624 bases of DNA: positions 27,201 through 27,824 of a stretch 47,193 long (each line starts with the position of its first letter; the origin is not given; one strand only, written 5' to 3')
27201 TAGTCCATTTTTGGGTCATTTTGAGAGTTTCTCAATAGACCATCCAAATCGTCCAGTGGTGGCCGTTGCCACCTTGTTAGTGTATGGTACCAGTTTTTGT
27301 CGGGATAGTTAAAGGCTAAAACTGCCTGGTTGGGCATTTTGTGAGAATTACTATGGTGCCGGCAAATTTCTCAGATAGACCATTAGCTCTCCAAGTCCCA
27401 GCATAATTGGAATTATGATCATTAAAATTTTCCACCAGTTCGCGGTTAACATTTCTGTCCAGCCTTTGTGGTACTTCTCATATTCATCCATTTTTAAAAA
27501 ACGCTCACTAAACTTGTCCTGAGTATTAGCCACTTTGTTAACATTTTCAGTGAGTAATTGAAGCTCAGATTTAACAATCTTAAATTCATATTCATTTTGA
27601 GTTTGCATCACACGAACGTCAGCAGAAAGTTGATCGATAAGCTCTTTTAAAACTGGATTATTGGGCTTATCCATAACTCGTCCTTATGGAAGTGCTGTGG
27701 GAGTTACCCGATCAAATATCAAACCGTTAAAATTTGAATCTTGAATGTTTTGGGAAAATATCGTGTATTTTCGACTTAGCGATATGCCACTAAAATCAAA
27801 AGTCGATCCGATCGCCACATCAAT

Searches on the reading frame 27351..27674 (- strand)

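Call 5: search_protein_families(library=pfam, proteins=[window:27351-27674:-])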
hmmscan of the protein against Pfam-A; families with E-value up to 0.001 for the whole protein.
window:27351-27674:- (107 aa): 0 families

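Call 9: search_protein_families(library=phrogs, proteins=[window:27351-27674:-])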
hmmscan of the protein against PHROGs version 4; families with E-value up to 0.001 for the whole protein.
window:27351-27674:- (107 aa): 0 families

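Call 37: search_protein_families(library=pfam, proteins=[window:27351-27674:-], max_evalue=0.1)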
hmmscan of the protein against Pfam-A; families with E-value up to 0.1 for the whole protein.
window:27351-27674:- (107 aa): 5 families
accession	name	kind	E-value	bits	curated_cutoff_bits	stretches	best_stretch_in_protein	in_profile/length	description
PF03978.18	Borrelia_REV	-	0.015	15.6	27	1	10-64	41-95/181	Borrelia burgdorferi REV protein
PF12259.13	Baculo_F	-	0.023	13.8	24.1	1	13-93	500-576/609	Baculovirus F protein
PF15186.11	TEX13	-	0.042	14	27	1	13-62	100-149/150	Testis-expressed sequence 13 protein family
PF04375.19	HemX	-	0.058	13.4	25.9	1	3-88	43-130/236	HemX, putative uroporphyrinogen-III C-methyltransferase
PF17871.7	AAA_lid_9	-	0.087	13.2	22.8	0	11-57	51-97/104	AAA lid domain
